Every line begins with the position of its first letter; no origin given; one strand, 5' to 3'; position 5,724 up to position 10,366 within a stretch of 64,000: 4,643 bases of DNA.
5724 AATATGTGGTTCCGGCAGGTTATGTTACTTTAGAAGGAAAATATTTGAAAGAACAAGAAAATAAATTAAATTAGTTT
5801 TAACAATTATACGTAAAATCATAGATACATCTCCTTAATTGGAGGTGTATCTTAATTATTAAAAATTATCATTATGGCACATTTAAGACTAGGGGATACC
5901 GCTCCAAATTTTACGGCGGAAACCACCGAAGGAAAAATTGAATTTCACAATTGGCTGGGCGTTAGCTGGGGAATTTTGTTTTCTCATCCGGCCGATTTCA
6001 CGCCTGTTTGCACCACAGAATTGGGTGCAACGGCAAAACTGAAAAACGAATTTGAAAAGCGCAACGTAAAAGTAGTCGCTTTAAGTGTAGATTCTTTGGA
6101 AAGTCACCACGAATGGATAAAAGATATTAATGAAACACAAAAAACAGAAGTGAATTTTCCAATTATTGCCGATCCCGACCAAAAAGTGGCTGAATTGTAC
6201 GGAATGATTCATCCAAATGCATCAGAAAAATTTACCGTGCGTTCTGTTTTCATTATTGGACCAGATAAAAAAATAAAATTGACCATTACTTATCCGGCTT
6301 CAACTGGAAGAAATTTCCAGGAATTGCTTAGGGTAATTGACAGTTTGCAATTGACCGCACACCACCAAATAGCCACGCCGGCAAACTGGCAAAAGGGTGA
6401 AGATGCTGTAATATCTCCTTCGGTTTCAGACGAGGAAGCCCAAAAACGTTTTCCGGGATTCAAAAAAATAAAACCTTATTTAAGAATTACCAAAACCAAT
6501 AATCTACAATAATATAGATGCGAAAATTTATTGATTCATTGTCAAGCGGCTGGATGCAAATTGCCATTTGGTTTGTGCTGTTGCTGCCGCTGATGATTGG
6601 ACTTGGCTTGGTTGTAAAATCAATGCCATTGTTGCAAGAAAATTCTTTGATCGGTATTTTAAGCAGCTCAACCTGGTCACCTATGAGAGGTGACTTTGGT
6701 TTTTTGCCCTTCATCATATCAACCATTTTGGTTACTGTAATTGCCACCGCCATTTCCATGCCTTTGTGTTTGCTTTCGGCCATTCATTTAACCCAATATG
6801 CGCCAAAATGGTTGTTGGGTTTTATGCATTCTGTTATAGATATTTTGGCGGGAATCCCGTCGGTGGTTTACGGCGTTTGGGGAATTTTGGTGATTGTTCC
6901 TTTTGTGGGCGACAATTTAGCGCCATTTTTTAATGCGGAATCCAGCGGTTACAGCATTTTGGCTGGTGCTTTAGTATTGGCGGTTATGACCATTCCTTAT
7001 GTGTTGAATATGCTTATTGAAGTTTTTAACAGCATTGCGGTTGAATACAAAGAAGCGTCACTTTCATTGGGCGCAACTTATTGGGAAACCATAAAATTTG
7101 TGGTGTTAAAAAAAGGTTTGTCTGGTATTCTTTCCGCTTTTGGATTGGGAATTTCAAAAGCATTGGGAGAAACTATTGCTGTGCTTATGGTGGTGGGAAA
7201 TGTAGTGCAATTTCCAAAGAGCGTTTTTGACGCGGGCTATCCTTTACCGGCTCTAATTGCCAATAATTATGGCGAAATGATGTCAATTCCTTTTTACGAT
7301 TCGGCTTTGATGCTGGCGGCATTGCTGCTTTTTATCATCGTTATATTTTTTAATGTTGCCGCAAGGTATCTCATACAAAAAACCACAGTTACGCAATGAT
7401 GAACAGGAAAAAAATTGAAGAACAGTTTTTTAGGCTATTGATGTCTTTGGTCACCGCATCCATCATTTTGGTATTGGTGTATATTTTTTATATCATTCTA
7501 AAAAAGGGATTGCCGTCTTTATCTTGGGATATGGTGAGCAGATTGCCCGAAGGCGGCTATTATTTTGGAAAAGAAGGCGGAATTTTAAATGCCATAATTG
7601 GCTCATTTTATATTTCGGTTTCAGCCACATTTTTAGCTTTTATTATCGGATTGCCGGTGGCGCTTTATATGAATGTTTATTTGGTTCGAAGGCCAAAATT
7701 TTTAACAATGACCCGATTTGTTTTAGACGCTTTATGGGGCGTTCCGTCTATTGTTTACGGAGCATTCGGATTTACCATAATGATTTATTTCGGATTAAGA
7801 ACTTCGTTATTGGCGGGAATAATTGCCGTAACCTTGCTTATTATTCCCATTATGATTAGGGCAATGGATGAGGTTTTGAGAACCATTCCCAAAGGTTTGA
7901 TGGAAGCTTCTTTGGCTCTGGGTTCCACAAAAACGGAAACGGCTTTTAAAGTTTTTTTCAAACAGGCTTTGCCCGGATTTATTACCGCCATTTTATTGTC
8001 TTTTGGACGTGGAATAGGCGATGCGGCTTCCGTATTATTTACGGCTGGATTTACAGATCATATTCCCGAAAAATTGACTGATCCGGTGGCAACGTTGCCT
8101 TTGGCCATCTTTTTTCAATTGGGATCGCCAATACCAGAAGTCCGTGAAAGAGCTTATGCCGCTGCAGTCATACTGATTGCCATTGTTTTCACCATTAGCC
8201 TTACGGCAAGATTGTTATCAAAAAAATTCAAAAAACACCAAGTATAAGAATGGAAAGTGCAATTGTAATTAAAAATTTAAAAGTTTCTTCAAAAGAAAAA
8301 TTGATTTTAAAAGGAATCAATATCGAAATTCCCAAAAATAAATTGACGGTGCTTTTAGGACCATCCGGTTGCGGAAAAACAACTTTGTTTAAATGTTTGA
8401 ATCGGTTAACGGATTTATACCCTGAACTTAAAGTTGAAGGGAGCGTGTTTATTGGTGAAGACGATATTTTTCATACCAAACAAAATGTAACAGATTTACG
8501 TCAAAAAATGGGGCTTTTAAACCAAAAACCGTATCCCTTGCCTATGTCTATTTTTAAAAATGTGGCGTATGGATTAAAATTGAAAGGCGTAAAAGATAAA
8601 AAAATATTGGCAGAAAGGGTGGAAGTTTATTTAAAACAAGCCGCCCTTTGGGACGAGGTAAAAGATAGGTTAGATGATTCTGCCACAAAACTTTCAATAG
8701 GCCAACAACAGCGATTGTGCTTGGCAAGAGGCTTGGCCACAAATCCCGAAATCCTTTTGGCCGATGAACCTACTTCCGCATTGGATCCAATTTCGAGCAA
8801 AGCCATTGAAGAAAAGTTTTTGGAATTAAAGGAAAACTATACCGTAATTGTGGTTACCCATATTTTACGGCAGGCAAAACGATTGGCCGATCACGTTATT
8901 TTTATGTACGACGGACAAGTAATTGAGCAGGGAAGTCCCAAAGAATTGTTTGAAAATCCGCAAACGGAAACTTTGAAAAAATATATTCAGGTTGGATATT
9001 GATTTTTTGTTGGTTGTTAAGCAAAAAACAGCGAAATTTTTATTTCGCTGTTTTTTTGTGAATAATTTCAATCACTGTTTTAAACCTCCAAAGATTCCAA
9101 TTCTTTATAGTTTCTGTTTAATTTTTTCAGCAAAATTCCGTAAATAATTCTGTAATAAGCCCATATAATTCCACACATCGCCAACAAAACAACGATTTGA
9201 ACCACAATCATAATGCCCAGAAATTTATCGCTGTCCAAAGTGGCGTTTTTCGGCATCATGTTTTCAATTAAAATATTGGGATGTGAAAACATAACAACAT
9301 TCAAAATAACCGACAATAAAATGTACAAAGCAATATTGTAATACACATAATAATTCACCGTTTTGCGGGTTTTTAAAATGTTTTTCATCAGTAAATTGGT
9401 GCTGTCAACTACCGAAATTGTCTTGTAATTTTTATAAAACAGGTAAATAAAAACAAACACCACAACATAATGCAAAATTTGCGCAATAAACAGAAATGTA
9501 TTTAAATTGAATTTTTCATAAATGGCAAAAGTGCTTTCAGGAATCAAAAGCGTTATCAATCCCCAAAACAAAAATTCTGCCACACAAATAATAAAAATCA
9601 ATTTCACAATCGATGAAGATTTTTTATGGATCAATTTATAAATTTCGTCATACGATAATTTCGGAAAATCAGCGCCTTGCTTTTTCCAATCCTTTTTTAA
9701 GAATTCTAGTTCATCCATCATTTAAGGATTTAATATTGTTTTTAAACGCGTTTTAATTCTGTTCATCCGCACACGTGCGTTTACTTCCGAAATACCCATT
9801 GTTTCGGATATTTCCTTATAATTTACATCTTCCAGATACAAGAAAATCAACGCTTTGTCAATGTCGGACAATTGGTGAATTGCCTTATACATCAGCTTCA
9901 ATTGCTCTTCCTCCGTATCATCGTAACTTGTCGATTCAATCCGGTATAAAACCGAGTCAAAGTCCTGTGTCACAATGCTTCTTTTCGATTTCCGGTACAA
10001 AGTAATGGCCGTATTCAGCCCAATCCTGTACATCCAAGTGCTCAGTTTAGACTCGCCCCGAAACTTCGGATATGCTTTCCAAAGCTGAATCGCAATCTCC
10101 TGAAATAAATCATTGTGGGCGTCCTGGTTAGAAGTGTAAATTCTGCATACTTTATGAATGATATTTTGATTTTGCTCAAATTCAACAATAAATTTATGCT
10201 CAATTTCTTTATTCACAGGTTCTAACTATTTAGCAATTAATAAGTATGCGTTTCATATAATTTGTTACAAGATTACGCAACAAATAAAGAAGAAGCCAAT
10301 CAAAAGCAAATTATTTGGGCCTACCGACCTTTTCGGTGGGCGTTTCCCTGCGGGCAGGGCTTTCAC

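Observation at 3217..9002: Rrf2-porin-PstS*-peroxiredoxin-PstCAB: candidate sulfur-starvation oxyanion (sulfate/thiosulfate) importer that looks like a phosphate transporter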

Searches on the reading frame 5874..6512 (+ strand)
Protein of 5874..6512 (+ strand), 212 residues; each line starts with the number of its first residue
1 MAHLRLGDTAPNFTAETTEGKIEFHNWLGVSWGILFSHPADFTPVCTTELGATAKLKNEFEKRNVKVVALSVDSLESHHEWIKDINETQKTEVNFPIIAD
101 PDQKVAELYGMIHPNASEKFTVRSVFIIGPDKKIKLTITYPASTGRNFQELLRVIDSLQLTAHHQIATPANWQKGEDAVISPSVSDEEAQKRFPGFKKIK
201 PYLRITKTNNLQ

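Call 3: search_protein_families(library=pfam, proteins=[window:5874-6512:+])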
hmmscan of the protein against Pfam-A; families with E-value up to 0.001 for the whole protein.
window:5874-6512:+ (212 aa): 5 families
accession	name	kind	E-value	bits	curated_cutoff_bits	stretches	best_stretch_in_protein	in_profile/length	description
PF00578.27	AhpC-TSA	-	7.7e-34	116.7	26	1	7-135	2-122/124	AhpC/TSA family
PF08534.16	Redoxin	-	1.2e-16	61.3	26.6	1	7-149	3-142/148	Redoxin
PF10417.14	1-cysPrx_C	-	4.8e-12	46.1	21.1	1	157-193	1-38/41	C-terminal domain of 1-Cys peroxiredoxin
PF13911.12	AhpC-TSA_2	-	0.00037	21.3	27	1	55-113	4-56/114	AhpC/TSA antioxidant enzyme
PF13905.12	Thioredoxin_8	-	0.00082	20.1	27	0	54-134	24-94/94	Thioredoxin-like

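Call 4: search_protein_families(library=ncbifam, proteins=[window:5874-6512:+])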
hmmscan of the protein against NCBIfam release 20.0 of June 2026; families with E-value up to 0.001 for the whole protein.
window:5874-6512:+ (212 aa): 11 families
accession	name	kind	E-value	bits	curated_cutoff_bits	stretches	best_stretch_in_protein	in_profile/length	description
NF009668.0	PRK13189.1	equivalog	3.9e-68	229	211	1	3-193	9-202/224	peroxiredoxin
NF009669.0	PRK13190.1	equivalog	9.9e-60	201.2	261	1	5-195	4-191/203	putative peroxiredoxin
NF009670.0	PRK13191.1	equivalog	6.9e-50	169.5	374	1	6-184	9-189/215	putative peroxiredoxin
NF010122.0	PRK13599.1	equivalog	1.6e-39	135.6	456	1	6-189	9-194/220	peroxiredoxin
NF040737.1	peroxi_PrxU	equivalog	1e-29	103.9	270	1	3-183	35-218/233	thioredoxin-dependent peroxiredoxin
TIGR03137.1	AhpC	equivalog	6.3e-25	88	272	1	31-183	32-180/187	alkyl hydroperoxide reductase subunit C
NF011576.0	PRK15000.1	subfamily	2.4e-24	86.1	301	1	11-179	9-182/200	peroxiredoxin C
NF006960.0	PRK09437.1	equivalog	2.6e-10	40.4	140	1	1-111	1-105/156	thioredoxin-dependent thiol peroxidase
NF002854.0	PRK03147.1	subfamily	1.3e-09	38.2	170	1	4-113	36-139/176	thiol-disulfide oxidoreductase ResA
NF053650.1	PerredPrxQDein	equivalog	4.7e-07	29.9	260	1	11-134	2-122/148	thioredoxin-dependent peroxiredoxin PrxQ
NF040769.1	SelL_rel_redox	subfamily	0.00011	21.9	120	1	46-118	40-107/173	SelL-related redox protein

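Call 6: search_solved_structures(query=window:5874-6512:+, max_evalue=1e-20, show_alignments=1)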
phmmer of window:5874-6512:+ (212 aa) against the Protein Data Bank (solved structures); distinct sequences matched with E-value up to 1e-20: 54.
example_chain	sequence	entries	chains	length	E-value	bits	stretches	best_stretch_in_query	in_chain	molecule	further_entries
6p0w_A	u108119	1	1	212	2.8e-94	317.4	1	4-208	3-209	Putative thiol-specific antioxidant protein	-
7kuu_A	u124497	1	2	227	3.2e-94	317.3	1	4-208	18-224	Alkyl hydroperoxide reductase C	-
5ykj_A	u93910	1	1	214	1.9e-73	249.4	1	4-208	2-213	Peroxiredoxin PRX1, mitochondrial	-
1prx_A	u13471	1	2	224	7.8e-70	237.6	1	4-195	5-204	HORF6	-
5b6m_A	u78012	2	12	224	1.3e-69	236.9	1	4-195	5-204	Peroxiredoxin-6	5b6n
2v2g_A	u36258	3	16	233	5.5e-67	228.3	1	4-197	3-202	PEROXIREDOXIN 6 | PEROXIREDOXIN 6.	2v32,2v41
5ovq_D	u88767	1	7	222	1.8e-50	174.4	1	5-173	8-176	Peroxiredoxin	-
5ovq_A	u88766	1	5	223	1.8e-50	174.4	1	5-173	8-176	Peroxiredoxin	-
1xcc_A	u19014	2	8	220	2.3e-47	164.2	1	5-195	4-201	1-Cys peroxiredoxin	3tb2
6q5v_A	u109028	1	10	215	4.2e-43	150.3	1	6-183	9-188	Peroxiredoxin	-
5xbq_A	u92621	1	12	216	1.1e-37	132.7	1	6-192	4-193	Peroxiredoxin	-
3w6g_A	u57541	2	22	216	1.3e-36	129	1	6-192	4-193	Probable peroxiredoxin | Peroxiredoxin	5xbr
6iu1_A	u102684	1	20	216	3.3e-35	124.5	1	6-192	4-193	Peroxiredoxin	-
6itz_A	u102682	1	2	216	6.7e-35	123.5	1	6-192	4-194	Peroxiredoxin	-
5xbs_A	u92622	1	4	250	4.4e-34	120.8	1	6-193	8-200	Peroxiredoxin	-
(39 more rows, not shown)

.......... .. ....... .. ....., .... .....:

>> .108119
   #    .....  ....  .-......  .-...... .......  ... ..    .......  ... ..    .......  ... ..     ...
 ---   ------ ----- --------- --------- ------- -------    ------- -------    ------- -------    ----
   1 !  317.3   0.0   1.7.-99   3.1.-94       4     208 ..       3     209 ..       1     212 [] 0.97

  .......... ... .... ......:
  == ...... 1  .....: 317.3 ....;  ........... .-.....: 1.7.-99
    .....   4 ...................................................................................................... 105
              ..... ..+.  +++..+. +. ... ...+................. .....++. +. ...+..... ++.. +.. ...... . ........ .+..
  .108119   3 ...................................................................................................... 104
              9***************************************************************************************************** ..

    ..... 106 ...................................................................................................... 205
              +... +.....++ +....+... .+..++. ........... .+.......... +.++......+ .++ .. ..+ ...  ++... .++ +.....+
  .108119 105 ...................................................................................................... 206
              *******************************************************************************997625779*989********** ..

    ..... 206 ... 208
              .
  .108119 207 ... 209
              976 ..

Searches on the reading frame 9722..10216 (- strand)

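Call 3: search_protein_families(library=pfam, proteins=[window:9722-10216:-])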
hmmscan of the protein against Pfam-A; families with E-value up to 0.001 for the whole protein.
window:9722-10216:- (164 aa): 4 families
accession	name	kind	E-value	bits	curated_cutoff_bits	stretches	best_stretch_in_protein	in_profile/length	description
PF04542.20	Sigma70_r2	-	7e-15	55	24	1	13-79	2-70/71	Sigma-70 region 2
PF08281.18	Sigma70_r4_2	-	4.8e-09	36.2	25.7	1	108-158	3-54/54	Sigma-70, region 4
PF04545.22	Sigma70_r4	-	0.00011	22.1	24.1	1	113-159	2-49/50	Sigma-70, region 4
PF22980.2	Myb_DNA-bind_8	-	0.00074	19.2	27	0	103-158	2-48/50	Myb-like DNA-binding domain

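Call 4: search_protein_families(library=ncbifam, proteins=[window:9722-10216:-])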
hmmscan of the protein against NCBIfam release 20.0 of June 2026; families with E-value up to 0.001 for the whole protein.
window:9722-10216:- (164 aa): 80 families (the best 25 are shown)
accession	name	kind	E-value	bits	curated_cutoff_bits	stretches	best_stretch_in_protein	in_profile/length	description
TIGR02937.1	sigma70-ECF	superfamily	7.8e-25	87.4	42.9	1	13-161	7-164/165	sigma-70 family RNA polymerase sigma factor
NF007215.0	PRK09637.1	equivalog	4.2e-18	66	212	1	13-162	7-154/181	RNA polymerase sigma factor SigZ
TIGR02959.1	SigZ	equivalog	9e-18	64.7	168.65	1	29-162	17-148/170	RNA polymerase sigma factor SigZ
TIGR02954.1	Sig70_famx3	hypoth_equivalog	9.6e-18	64.5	188.5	1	8-162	17-167/170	RNA polymerase sigma-70 factor, TIGR02954 family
NF007222.0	PRK09640.1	equivalog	1.1e-16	61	194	1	15-160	34-180/188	RNA polymerase sigma factor SigX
NF008888.0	PRK11922.1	equivalog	1.7e-16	60.6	204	1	20-162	43-196/231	RNA polymerase sigma factor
TIGR02950.1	SigM_subfam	subfamily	2.5e-16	59.9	147.95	1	27-162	20-158/159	RNA polymerase sigma factor, SigM family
NF009171.0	PRK12518.1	equivalog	4.3e-16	59.3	208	1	29-162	48-184/191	RNA polymerase sigma factor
NF006930.0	PRK09415.1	subfamily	1.2e-15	57.8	198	1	17-163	27-176/179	RNA polymerase factor sigma C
TIGR02989.1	Sig-70_gvs1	subfamily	2.7e-15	56.6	124.55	1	9-159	3-155/158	RNA polymerase sigma-70 factor, Rhodopirellula/Verrucomicrobium family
NF058625.1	sigma_PG0214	equivalog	2.6e-14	53.3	130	1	8-160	5-159/170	GFO_1088 family ECF-type sigma factor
TIGR02939.1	RpoE_Sigma70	equivalog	7.2e-14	52.2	236.15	1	14-163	27-187/190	RNA polymerase sigma factor RpoE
NF004113.0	PRK05602.1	equivalog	3.3e-13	49.7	208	1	25-162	64-201/211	RNA polymerase sigma factor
NF009174.0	PRK12522.1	equivalog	4.6e-13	49.5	217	1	16-162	12-167/175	RNA polymerase sigma factor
NF006089.0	PRK08241.1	subfamily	6.6e-13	48.4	240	1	5-88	20-103/343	RNA polymerase subunit sigma-70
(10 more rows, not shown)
